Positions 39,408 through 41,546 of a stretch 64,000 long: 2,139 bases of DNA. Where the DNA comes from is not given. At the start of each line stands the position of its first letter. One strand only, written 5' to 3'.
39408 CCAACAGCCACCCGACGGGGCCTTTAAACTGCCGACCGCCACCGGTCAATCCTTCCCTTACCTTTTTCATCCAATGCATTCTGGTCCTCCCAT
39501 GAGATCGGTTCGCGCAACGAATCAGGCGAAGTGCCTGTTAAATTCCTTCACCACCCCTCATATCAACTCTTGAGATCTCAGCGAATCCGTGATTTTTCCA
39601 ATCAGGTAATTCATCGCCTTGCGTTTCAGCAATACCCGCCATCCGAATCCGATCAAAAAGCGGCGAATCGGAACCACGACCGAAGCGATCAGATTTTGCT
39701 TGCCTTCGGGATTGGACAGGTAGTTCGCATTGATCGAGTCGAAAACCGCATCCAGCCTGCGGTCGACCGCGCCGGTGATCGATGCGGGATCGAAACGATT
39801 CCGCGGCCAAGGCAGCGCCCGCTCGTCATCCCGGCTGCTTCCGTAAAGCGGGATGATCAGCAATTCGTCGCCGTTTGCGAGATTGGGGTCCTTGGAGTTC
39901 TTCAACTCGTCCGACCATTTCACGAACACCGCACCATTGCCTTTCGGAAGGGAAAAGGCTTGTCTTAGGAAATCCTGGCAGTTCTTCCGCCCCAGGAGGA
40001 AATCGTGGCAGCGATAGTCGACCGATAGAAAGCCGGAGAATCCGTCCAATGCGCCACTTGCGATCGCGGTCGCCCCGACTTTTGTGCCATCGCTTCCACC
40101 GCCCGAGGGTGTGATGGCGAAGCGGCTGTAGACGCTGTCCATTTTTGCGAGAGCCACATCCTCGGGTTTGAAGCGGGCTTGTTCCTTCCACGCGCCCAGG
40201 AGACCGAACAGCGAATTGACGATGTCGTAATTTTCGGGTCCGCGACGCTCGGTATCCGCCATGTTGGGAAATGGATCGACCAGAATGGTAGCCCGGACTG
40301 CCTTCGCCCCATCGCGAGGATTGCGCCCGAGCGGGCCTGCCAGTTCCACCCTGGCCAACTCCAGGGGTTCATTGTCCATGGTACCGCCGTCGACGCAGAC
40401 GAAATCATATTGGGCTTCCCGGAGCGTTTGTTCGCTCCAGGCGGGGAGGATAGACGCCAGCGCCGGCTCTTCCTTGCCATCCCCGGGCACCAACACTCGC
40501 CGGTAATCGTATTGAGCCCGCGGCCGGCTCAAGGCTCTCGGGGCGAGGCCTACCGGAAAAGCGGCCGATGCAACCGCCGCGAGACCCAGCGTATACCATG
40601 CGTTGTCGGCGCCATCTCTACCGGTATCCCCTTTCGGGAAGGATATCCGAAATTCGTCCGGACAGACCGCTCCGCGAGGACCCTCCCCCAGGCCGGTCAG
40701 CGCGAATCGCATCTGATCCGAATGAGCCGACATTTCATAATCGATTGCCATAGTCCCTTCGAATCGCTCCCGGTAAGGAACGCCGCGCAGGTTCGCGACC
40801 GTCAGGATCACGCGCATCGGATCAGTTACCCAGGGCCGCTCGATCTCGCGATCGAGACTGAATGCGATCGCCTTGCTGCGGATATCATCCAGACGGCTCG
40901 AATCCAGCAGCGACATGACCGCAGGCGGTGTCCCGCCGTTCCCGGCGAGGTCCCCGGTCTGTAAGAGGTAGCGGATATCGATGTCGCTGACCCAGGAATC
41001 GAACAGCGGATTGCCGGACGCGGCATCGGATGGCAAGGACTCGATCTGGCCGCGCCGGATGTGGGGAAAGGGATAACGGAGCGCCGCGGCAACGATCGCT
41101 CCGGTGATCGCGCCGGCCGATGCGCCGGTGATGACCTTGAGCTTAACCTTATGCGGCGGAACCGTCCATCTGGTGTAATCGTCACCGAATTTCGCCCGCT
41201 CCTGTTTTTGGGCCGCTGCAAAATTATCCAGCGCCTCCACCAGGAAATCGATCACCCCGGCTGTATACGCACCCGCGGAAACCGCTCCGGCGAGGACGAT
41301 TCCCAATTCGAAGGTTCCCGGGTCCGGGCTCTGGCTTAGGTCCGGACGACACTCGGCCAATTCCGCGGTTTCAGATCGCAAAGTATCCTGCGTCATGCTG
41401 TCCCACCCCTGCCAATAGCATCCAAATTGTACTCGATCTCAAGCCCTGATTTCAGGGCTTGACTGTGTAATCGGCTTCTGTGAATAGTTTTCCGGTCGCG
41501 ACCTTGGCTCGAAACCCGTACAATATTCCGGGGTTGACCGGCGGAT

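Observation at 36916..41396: A two-gene cassette pairs an atypical patatin-like phospholipase with a membrane-embedded metallophosphoesterase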

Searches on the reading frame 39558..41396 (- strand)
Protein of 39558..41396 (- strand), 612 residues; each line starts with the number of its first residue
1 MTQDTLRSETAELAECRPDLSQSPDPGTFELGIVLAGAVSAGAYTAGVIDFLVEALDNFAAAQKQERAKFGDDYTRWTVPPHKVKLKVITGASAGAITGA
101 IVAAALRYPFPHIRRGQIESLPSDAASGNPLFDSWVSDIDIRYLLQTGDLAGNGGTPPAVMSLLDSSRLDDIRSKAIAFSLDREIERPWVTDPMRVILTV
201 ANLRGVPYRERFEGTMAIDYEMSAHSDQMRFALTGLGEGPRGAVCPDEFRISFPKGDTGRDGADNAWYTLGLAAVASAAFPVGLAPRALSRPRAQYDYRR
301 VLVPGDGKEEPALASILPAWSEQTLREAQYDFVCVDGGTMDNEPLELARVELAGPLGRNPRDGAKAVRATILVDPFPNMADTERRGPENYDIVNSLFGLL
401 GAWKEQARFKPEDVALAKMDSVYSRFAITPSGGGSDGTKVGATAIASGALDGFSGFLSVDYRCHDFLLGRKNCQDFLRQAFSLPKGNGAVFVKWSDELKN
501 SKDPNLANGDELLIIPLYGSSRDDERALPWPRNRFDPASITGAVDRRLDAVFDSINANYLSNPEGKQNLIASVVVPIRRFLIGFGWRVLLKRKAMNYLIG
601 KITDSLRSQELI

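Call 3: search_protein_families(library=pfam, proteins=[window:39558-41396:-], max_evalue=1)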
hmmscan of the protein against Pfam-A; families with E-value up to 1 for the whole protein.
window:39558-41396:- (612 aa): 1 family
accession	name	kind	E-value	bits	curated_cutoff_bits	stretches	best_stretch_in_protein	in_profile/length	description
PF01734.28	Patatin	-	1.2e-08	35.9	27.7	1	33-348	1-190/191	Patatin-like phospholipase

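Call 4: search_protein_families(library=ncbifam, proteins=[window:39558-41396:-], max_evalue=1)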
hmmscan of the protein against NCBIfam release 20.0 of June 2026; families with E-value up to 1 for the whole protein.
window:39558-41396:- (612 aa): 1 family
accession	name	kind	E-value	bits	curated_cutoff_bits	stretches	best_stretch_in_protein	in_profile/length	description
TIGR03607.1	TIGR03607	subfamily_domain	2.2e-13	50.1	262.45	1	31-400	4-336/732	patatin-like protein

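Call 5: search_protein_families(library=padloc, proteins=[window:39558-41396:-], max_evalue=1)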
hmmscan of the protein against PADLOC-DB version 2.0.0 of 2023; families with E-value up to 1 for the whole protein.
window:39558-41396:- (612 aa): 0 families

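Call 8: search_solved_structures(query=window:39558-41396:-, max_evalue=1, show_alignments=2)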
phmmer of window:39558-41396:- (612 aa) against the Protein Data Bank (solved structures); distinct sequences matched with E-value up to 1: 3.
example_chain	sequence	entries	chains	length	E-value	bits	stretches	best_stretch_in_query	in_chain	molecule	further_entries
2vbj_A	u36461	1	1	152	0.12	14.1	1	544-608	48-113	DNA ENDONUCLEASE I-CREI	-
2vbl_A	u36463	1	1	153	0.12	14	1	544-608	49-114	DNA ENDONUCLEASE I-CREI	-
2vbn_B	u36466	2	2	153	0.69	11.5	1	544-608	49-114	DNA ENDONUCLEASE I-CREI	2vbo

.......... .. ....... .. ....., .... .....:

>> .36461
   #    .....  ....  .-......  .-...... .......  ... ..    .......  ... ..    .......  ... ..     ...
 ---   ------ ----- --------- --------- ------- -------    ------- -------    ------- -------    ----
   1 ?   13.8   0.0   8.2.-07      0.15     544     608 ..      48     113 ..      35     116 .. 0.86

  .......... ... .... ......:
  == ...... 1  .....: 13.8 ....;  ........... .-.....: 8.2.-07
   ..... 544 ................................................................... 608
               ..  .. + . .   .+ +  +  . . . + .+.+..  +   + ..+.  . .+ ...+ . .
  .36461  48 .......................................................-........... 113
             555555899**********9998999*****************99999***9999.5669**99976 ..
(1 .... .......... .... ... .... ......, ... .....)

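Call 9: find_homologous_proteins(query=window:39558-41396:-)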
Query window:39558-41396:- (612 aa): 2285 proteins with E <= 0.001 among 8000 candidates; the best 120 are listed.
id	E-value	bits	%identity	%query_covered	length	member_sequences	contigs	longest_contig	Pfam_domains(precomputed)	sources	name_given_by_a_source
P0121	0.0e+0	1390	100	100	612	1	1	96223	PF01734.28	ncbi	ncbi:MAG: patatin-like phospholipase family protein [Methylococcales bacterium]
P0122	0.0e+0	1017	73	100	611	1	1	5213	PF01734.28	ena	-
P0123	2.2e-296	1002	73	100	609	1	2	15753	PF01734.28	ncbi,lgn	-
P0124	6.8e-292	988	71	100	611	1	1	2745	PF01734.28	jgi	jgi:Patatin-like phospholipase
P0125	3.1e-148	513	48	94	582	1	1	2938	PF01734.28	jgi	jgi:hypothetical protein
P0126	2.1e-146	507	45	100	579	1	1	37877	PF01734.28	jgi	jgi:hypothetical protein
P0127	9.7e-144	498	46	98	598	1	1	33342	PF01734.28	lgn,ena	-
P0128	4.0e-142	493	46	96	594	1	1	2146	PF01734.28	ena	-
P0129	2.1e-140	487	46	98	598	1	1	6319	PF01734.28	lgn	-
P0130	3.1e-140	487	46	96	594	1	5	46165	PF01734.28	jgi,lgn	jgi:hypothetical protein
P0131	6.7e-140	486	46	92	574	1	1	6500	PF01734.28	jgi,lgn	jgi:hypothetical protein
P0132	1.1e-139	485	46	96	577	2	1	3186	PF01734.28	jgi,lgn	jgi:hypothetical protein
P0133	1.9e-139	484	44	98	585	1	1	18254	PF01734.28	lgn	-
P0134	2.0e-139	484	46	96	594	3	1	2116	PF01734.28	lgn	-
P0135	6.3e-139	482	46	96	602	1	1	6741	PF01734.28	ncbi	-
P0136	3.8e-136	473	48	87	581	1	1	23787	PF01734.28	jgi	jgi:predicted acylesterase/phospholipase RssA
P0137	1.0e-135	472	46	88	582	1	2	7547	PF01734.28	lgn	-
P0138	2.8e-134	467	44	97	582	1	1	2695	PF01734.28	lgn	-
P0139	3.0e-134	467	45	99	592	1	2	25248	PF01734.28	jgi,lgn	jgi:predicted acylesterase/phospholipase RssA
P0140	9.4e-132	459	45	98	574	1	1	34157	PF01734.28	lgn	-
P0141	1.1e-131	458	45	88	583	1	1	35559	PF01734.28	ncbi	-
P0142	2.0e-131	458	45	89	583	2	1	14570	PF01734.28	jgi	jgi:predicted acylesterase/phospholipase RssA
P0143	6.4e-131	456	47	88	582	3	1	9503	PF01734.28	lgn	-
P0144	1.4e-129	452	45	89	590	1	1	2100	PF01734.28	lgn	-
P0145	6.7e-129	449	45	89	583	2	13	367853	PF01734.28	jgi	jgi:hypothetical protein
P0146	7.6e-129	449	43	100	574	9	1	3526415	PF01734.28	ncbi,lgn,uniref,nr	ncbi:hypothetical protein OTERR_01340 [Oryzomicrobium terrae]|uniref:PNPLA domain-containing protein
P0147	9.5e-129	449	43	97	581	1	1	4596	PF01734.28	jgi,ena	-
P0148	3.0e-128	447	44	90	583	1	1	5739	PF01734.28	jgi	jgi:predicted acylesterase/phospholipase RssA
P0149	6.3e-128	446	45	88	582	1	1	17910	PF01734.28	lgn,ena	-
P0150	6.6e-128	446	46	88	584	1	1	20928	PF01734.28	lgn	-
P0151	8.4e-128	446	47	88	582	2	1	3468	PF01734.28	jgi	jgi:predicted acylesterase/phospholipase RssA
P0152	8.7e-128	446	42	98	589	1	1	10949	PF01734.28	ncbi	-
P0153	7.0e-126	439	47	89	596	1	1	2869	PF01734.28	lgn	-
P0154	2.3e-125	438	45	91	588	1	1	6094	PF01734.28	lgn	-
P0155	1.2e-124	435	44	98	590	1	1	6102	PF01734.28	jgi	jgi:hypothetical protein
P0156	2.3e-122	428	44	95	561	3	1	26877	PF01734.28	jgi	jgi:hypothetical protein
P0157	2.5e-122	428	45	88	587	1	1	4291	PF01734.28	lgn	-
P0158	2.3e-121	424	43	97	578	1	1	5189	PF01734.28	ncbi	-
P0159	6.4e-121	423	45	89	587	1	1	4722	PF01734.28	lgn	-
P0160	6.8e-121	423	46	86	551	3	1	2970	PF01734.28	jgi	jgi:hypothetical protein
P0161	9.4e-121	422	42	97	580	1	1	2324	PF01734.28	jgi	jgi:hypothetical protein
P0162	3.0e-120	421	43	98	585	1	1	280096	PF01734.28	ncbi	-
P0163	4.3e-120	420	43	95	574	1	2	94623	PF01734.28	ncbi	ncbi:MAG: patatin-like phospholipase family protein [Burkholderiales bacterium]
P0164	2.1e-119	418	43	89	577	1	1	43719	PF01734.28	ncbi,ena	-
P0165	1.3e-118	415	43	98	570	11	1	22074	PF01734.28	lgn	-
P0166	2.0e-118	415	43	95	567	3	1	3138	PF01734.28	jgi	jgi:predicted acylesterase/phospholipase RssA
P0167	3.7e-118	414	45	86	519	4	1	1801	PF01734.28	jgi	jgi:hypothetical protein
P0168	5.2e-118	413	42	97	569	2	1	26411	PF01734.28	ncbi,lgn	ncbi:MAG: hypothetical protein WBW32_07035 [Luteibacter sp.]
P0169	2.3e-117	411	42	95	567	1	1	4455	PF01734.28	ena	-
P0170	2.2e-116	408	42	96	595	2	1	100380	PF01734.28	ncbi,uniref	ncbi:patatin-like phospholipase family protein [Caballeronia jiangsuensis]|uniref:Patatin-like phosp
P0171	4.4e-116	407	42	87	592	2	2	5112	PF01734.28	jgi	jgi:hypothetical protein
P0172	6.3e-116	406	44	89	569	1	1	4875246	PF01734.28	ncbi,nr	ncbi:patatin-like phospholipase family protein [Bacillus sp. NP157]|nr:patatin-like phospholipase fa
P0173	1.3e-115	405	43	95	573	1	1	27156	PF01734.28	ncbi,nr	ncbi:MAG: patatin-like phospholipase family protein [Hydrogenophilaceae bacterium]|nr:patatin-like p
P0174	1.3e-115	405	41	98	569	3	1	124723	PF01734.28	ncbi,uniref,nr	ncbi:patatin-like phospholipase family protein [Luteibacter yeojuensis]|uniref:PNPLA domain-containi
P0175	1.6e-115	405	41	97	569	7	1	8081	PF01734.28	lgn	-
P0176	1.7e-115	405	43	97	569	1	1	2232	PF01734.28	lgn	-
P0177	1.8e-115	405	42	98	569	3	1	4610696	PF01734.28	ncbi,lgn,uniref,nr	ncbi:patatin [Luteibacter pinisoli]|uniref:Patatin n=1 Tax=Luteibacter pinisoli TaxID=2589080 RepID=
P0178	3.5e-115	404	41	95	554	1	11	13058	PF01734.28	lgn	-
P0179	4.9e-115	403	40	96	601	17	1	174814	PF01734.28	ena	-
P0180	5.0e-115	403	41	95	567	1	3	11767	PF01734.28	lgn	-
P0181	6.5e-115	403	42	95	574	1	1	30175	PF01734.28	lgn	-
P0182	6.7e-115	403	39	95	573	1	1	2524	PF01734.28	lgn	-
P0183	9.9e-115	402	42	95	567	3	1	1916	PF01734.28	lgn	-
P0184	1.5e-114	402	41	98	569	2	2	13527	PF01734.28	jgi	-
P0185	2.6e-114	401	41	90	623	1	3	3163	PF01734.28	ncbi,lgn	ncbi:MAG: patatin-like phospholipase family protein [Alphaproteobacteria bacterium]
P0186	2.7e-114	401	42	95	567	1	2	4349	PF01734.28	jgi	jgi:hypothetical protein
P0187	3.7e-114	401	50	72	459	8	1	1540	PF01734.28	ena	-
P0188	1.4e-113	399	41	98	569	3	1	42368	PF01734.28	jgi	jgi:hypothetical protein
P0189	2.0e-113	398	42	95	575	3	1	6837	PF01734.28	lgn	-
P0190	3.4e-113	397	42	95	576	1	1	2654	PF01734.28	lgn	-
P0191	6.5e-113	396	43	82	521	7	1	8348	PF01734.28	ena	-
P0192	6.6e-113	396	40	98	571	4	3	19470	PF01734.28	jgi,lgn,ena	-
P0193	1.8e-112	395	42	98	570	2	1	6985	PF01734.28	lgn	-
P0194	2.2e-112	395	42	88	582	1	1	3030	PF01734.28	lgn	-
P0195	2.7e-112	394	40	96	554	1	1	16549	PF01734.28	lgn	-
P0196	3.0e-112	394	40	95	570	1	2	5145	PF01734.28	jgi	jgi:hypothetical protein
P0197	6.0e-112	393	41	95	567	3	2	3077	PF01734.28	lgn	-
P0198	8.0e-112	393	41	98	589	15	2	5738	PF01734.28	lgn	-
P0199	8.1e-112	393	41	95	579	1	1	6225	PF01734.28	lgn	-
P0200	1.8e-111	392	41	95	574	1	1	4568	PF01734.28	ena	-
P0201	2.5e-111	391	42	96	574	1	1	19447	PF01734.28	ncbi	ncbi:MAG: patatin [Thermodesulfobacteriota bacterium]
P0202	9.1e-111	389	42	99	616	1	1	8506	PF01734.28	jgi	jgi:hypothetical protein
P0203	1.4e-110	389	41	98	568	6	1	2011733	PF01734.28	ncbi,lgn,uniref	ncbi:patatin-like phospholipase family protein [Luteibacter sp. CQ10]|uniref:patatin-like phospholip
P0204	1.6e-110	389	43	85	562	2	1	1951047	PF01734.28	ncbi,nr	ncbi:putative patatin (plasmid) [Burkholderia sp. YI23]|nr:putative patatin [Burkholderia sp. YI23]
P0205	1.9e-110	388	40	96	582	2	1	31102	PF01734.28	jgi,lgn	jgi:hypothetical protein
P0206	7.9e-110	386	43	90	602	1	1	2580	PF01734.28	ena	-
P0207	8.0e-110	386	42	87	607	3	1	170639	PF01734.28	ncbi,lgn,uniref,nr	ncbi:Patatin-like phospholipase [Duganella sacchari]|uniref:Patatin-like phospholipase n=2 Tax=Dugan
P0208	9.2e-110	386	40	98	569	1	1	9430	PF01734.28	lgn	-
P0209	9.7e-110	386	43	88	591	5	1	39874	PF01734.28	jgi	jgi:Patatin-like phospholipase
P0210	1.2e-109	386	41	98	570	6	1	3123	PF01734.28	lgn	-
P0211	1.6e-109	385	44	86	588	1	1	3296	PF01734.28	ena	-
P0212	4.3e-109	384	40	98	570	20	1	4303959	PF01734.28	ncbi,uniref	ncbi:hypothetical protein QFZ41_003375 [Luteibacter sp. W1I16]|uniref:patatin-like phospholipase fam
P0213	1.4e-108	382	43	88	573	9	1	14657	PF01734.28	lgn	-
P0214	1.9e-108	382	41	94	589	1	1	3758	PF01734.28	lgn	-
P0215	2.9e-108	381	38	96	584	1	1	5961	PF01734.28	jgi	-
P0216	3.6e-108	381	40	98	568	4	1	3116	PF01734.28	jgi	jgi:hypothetical protein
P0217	4.2e-108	381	39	98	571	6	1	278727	PF01734.28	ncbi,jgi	jgi:hypothetical protein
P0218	6.1e-108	380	40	96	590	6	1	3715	PF01734.28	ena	-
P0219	6.5e-108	380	42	90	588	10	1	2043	PF01734.28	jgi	jgi:hypothetical protein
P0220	7.0e-108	380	42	92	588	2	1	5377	PF01734.28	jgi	jgi:hypothetical protein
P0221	8.3e-108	380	43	86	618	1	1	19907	PF01734.28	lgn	-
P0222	1.4e-107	379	42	91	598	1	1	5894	PF01734.28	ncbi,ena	-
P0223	1.7e-107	379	39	98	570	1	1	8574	PF01734.28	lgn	-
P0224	1.7e-107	379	43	90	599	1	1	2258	PF01734.28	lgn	-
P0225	4.4e-107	377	42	86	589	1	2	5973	PF01734.28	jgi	jgi:hypothetical protein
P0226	5.2e-107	377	39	98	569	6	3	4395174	PF01734.28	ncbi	ncbi:patatin-like phospholipase family protein [Luteibacter jiangsuensis]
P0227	6.1e-107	377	44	83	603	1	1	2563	PF01734.28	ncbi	-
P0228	6.1e-107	377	42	88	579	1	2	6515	PF01734.28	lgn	-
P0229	7.0e-107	377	43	86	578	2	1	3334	PF01734.28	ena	-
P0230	8.0e-107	376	38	98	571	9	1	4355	PF01734.28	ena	-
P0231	1.1e-106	376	40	98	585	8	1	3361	PF01734.28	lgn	-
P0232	2.7e-106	375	39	98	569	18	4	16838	PF01734.28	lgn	-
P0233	2.8e-106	375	41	89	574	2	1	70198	PF01734.28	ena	-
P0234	6.7e-106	373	44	88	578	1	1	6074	PF01734.28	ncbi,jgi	jgi:predicted acylesterase/phospholipase RssA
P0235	2.8e-105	371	39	87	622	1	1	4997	PF01734.28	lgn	-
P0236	3.1e-105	371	41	94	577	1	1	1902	PF01734.28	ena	-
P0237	3.8e-105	371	38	98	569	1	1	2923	PF01734.28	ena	-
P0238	1.5e-104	369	41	95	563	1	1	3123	PF01734.28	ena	-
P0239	2.8e-104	368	39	97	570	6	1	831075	PF01734.28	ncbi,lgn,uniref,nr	ncbi:Patatin-like phospholipase [Luteibacter sp. UNC138MFCol5.1]|uniref:patatin-like phospholipase f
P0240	3.6e-104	368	39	96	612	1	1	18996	PF01734.28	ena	-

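Call 16: find_encoding_contigs(protein=P0126, flank=8000, max_places=3)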
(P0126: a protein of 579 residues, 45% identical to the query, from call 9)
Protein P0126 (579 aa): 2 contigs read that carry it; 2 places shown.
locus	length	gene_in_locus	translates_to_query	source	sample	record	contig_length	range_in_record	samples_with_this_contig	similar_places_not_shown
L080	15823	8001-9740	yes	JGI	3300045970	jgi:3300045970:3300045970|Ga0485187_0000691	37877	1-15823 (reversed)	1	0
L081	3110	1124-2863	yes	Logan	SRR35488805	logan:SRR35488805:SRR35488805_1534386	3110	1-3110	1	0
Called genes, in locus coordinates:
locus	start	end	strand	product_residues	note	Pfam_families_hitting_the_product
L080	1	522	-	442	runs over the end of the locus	PF20968:MASE8, PF00512:HisKA (faint), PF02518:HATPase_c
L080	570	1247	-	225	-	PF13649:Methyltransf_25 (weak)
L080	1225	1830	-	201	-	-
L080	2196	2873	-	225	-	-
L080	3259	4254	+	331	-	PF00072:Response_reg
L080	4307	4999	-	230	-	PF03472:Autoind_bind, PF00196:GerE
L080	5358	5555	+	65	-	-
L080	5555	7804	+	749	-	PF00664:ABC_membrane, PF00005:ABC_tran, PF02463:SMC_N (faint)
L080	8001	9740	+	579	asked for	PF01734:Patatin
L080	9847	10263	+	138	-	PF06594:HCBP_related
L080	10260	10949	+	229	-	-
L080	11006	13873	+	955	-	PF26363:Phospholipase-like, PF01764:Lipase_3 (weak), PF00353:HemolysinCabind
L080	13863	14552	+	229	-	-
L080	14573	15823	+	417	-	?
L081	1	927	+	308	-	?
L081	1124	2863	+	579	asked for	PF01734:Patatin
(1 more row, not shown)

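Call 17: find_encoding_contigs(protein=P0127, flank=8000, max_places=3)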
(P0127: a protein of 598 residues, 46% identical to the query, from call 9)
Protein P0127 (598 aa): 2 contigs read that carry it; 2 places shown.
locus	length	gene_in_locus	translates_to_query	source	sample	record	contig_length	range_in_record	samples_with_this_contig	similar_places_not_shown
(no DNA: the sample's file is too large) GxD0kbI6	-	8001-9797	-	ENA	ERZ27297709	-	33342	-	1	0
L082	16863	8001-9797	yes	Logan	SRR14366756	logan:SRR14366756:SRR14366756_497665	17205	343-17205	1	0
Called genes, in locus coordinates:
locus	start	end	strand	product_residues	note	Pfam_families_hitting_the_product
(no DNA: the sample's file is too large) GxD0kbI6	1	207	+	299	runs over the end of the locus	PF05621:TniB, PF13401:AAA_22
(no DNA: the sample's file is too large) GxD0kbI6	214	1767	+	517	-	PF06527:TniQ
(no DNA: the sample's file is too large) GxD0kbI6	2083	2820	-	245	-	-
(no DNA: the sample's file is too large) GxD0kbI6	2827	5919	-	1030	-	PF02384:N6_Mtase, PF20473:MmeI_Mtase (weak), PF07669:Eco57I (weak)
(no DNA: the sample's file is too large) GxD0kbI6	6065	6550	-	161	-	-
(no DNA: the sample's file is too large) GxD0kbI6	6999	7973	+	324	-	PF01223:Endonuclease_NS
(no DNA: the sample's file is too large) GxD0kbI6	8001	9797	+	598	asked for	PF01734:Patatin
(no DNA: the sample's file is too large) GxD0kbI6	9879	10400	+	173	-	-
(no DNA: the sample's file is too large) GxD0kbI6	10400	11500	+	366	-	-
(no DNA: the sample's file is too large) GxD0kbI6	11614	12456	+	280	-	-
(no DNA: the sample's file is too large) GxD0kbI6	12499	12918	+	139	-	-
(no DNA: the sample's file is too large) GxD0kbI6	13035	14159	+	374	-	PF20551:DUF6765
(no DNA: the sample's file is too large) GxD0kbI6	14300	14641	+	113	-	-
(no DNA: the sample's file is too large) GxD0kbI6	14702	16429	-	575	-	-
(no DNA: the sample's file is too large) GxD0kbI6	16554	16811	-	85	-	PF13560:HTH_31, PF13443:HTH_26 (weak), PF01381:HTH_3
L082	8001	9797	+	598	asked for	PF01734:Patatin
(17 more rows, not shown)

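Call 18: find_encoding_contigs(protein=P0146, flank=8000, max_places=3)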
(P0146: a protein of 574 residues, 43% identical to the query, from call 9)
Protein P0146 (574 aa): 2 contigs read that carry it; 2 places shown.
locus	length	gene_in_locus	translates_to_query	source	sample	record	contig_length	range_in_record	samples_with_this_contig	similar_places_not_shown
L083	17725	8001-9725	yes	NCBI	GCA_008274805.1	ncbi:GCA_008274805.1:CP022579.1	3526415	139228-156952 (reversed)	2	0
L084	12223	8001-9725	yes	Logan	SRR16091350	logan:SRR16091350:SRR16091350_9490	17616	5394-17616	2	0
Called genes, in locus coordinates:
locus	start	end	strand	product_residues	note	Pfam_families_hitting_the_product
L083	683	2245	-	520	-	PF03486:HI0933_like (faint), PF13192:Thioredoxin_3, PF07992:Pyr_redox_2, PF01134:GIDA (faint), PF12831:FAD_oxidored (weak), PF13738:Pyr_redox_3, PF00070:Pyr_redox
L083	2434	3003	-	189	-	PF00578:AhpC-TSA, PF08534:Redoxin, PF10417:1-cysPrx_C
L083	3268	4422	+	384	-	PF13489:Methyltransf_23 (faint), PF05175:MTS, PF06325:PrmA, PF08241:Methyltransf_11 (weak), PF13649:Methyltransf_25 (weak)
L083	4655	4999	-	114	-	PF02627:CMD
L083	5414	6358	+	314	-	PF09335:VTT_dom, PF00581:Rhodanese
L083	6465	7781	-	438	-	PF22046:FabMG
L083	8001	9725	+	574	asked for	PF01734:Patatin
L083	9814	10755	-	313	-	PF16881:LIAS_N (weak), PF04055:Radical_SAM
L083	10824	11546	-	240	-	PF21948:LplA-B_cat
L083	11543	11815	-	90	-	PF04359:DUF493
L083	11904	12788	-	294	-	PF01063:Aminotran_4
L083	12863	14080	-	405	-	PF00768:Peptidase_S11, PF13354:Beta-lactamase2, PF07943:PBP5_C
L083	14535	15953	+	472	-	PF02321:OEP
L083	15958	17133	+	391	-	PF25919:BSH_CusB (faint), PF25917:BSH_RND (weak), PF25973:BSH_CzcB, PF25954:Beta-barrel_RND_2, PF25989:YknX_C, PF25975:CzcB_C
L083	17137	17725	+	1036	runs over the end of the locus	PF00873:ACR_tran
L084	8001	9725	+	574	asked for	PF01734:Patatin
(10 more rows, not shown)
